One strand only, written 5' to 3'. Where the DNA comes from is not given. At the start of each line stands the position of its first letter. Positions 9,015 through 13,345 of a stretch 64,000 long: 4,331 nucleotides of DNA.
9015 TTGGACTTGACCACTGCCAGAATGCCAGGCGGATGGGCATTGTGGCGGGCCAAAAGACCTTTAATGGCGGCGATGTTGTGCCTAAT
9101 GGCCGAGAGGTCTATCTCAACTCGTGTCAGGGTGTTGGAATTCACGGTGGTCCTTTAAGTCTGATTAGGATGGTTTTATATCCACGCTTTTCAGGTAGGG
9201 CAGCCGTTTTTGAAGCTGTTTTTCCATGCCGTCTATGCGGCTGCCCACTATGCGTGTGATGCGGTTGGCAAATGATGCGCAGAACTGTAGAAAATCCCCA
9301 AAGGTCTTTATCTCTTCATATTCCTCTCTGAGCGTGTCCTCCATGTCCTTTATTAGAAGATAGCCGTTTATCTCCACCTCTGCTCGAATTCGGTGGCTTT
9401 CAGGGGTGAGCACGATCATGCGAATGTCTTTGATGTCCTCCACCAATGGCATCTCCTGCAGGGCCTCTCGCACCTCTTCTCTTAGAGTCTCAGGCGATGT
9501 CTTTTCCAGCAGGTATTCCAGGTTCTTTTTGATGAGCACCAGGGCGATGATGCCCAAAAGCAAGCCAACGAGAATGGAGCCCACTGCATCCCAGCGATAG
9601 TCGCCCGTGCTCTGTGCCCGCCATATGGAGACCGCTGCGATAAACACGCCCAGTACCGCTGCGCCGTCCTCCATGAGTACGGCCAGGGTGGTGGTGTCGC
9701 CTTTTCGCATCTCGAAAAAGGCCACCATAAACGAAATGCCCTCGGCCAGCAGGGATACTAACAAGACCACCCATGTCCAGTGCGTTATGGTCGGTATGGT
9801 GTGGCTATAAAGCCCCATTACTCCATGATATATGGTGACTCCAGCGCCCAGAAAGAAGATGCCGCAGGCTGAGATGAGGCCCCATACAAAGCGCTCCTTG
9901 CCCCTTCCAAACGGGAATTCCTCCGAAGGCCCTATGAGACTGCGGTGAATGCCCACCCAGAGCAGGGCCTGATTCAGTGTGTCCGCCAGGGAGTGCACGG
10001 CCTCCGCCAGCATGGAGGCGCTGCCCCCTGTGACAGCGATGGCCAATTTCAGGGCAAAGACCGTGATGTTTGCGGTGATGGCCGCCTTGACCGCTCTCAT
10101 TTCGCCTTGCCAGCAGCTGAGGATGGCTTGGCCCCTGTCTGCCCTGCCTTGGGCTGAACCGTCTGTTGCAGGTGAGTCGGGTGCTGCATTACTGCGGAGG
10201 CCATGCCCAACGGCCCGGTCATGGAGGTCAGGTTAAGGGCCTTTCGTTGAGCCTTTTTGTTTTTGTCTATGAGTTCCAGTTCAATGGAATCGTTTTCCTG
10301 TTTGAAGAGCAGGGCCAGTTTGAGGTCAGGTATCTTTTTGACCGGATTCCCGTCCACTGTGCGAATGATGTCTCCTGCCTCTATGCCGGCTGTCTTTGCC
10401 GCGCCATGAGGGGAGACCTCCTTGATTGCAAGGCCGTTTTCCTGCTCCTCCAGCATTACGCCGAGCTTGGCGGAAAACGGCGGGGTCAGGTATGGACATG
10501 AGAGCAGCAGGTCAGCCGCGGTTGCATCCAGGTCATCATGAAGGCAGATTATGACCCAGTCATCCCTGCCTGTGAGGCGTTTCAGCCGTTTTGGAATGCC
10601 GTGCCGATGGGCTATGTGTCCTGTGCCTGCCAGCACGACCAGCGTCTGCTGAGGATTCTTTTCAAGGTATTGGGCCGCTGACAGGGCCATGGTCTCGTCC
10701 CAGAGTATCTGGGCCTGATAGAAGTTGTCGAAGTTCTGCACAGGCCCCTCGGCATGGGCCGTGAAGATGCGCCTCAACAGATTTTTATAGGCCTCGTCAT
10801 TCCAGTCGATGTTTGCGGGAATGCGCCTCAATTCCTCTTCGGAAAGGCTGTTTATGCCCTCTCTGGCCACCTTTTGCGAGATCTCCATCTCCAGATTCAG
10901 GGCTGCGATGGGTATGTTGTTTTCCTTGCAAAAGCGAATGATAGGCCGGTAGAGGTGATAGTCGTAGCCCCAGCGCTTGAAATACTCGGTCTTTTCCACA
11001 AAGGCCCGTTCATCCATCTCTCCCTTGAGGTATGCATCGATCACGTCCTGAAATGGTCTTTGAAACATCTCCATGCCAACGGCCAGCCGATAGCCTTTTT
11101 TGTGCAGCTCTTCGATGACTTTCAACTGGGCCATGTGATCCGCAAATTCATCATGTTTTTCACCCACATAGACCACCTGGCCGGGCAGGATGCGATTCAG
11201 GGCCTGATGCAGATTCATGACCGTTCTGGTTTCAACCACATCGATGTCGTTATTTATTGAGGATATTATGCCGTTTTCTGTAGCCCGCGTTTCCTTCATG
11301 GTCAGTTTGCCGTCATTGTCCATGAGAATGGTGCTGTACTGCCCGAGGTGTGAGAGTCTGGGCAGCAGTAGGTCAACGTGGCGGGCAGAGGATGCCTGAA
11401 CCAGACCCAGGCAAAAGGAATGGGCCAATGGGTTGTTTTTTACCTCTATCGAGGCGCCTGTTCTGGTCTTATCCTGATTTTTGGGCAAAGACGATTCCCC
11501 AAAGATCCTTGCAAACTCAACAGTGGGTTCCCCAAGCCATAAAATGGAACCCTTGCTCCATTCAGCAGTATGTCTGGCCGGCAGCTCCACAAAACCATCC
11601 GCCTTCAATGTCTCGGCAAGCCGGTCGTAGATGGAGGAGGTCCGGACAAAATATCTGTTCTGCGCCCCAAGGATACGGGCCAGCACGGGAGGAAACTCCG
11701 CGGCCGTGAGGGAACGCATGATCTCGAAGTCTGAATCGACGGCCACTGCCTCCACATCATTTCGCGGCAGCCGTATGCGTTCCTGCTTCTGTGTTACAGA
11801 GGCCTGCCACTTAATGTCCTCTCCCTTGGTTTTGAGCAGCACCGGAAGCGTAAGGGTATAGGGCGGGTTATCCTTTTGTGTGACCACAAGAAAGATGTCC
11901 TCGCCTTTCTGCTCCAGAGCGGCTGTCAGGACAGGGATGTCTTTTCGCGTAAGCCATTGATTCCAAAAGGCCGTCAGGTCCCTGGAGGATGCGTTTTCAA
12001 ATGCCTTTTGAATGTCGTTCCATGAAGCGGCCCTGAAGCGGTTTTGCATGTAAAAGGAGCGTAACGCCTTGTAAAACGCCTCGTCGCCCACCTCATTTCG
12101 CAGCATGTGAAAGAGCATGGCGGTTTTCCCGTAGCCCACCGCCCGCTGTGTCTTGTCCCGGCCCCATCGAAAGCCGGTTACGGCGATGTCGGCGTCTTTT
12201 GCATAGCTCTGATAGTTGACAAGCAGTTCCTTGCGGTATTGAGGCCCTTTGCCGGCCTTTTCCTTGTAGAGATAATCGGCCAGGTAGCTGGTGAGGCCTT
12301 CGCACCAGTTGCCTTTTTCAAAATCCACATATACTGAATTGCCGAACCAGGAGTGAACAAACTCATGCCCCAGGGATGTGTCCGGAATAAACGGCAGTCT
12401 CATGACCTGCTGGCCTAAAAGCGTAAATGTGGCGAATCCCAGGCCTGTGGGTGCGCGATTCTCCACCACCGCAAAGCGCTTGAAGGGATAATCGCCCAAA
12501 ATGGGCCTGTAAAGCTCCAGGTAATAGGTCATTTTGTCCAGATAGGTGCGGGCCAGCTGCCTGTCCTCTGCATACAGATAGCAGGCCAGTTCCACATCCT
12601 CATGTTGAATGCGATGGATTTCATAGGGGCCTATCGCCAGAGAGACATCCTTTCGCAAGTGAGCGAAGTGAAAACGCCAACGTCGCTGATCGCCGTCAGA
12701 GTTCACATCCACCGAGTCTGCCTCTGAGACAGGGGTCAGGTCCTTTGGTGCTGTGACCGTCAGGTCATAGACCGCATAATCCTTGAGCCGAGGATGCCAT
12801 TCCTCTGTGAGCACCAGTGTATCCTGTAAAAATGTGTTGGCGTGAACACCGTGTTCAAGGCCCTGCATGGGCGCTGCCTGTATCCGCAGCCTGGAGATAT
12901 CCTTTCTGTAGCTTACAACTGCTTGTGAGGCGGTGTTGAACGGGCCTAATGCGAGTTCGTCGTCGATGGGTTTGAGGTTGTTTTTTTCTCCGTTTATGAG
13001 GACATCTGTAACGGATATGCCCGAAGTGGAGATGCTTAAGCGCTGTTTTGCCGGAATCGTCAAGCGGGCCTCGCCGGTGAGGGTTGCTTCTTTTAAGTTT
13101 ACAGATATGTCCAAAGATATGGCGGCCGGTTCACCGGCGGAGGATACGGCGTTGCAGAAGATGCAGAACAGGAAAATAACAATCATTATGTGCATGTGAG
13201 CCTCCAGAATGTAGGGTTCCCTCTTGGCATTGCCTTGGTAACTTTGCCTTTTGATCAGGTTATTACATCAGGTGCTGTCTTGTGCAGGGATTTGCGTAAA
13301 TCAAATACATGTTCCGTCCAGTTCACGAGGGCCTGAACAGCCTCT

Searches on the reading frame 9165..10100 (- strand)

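Call 66: search_protein_families(library=ncbifam, proteins=[window:9165-10100:-], max_evalue=1e-10)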
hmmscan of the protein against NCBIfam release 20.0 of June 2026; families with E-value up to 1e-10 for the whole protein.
window:9165-10100:- (311 aa): 6 families
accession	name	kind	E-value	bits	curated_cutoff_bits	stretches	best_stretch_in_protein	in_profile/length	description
TIGR01297.1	CDF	superfamily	2.3e-34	119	82.35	1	2-265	3-267/285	cation diffusion facilitator family transporter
NF050169.1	CatEfflxFieF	equivalog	1.1e-14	54.4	420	1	3-248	7-250/282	cation efflux pump FieF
NF052602.1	Zn_efflux_Cdf31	equivalog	1.3e-14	54.3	460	1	8-210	14-225/299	CDF family zinc efflux transporter Cdf31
NF033615.1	CDF_MamM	equivalog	9.8e-14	51.2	350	1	6-228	14-237/290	magnetosome biogenesis CDF transporter MamM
NF040994.1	MamV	equivalog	1.5e-13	50.5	500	1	12-263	22-270/319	CDF transporter MamV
NF033616.1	CDF_MamB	equivalog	2.4e-13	50.2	350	1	3-255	8-258/284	magnetosome biogenesis CDF transporter MamB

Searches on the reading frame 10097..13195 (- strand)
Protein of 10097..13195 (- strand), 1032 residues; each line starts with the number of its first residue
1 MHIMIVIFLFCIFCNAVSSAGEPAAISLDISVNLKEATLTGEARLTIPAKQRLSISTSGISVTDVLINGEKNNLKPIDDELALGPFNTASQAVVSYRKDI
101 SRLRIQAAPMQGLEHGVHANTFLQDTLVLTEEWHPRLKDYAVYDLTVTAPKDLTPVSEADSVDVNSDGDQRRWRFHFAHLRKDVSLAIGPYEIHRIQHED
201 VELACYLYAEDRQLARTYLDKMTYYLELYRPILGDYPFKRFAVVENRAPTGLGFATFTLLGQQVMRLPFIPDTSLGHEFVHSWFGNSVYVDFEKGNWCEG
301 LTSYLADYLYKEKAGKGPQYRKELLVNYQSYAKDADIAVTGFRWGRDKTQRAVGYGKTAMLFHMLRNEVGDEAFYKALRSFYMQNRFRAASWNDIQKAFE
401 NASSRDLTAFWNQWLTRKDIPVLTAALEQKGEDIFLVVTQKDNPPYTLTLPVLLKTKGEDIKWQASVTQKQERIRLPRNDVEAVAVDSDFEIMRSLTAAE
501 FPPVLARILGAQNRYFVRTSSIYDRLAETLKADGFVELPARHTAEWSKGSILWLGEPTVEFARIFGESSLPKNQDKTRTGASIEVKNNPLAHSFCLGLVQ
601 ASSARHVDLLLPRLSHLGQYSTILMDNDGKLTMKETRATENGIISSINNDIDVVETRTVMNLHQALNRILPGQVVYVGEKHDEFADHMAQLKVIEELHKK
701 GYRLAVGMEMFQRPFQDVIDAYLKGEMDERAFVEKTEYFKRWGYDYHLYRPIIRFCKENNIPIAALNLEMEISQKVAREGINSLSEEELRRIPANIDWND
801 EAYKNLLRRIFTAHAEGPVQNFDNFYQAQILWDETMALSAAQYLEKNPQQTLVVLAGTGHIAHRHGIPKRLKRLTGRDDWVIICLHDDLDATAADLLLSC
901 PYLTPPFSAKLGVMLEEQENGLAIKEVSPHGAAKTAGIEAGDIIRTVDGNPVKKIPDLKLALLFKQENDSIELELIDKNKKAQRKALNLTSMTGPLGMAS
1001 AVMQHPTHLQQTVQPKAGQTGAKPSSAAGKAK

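Call 66: search_protein_families(library=ncbifam, proteins=[window:10097-13195:-], max_evalue=1e-10)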
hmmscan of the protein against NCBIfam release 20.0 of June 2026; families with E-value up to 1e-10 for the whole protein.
window:10097-13195:- (1032 aa): 1 family
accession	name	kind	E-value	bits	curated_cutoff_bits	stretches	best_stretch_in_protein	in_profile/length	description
TIGR02412.1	pepN_strep_liv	equivalog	1.1e-17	63.7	591.2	1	275-464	291-489/832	aminopeptidase N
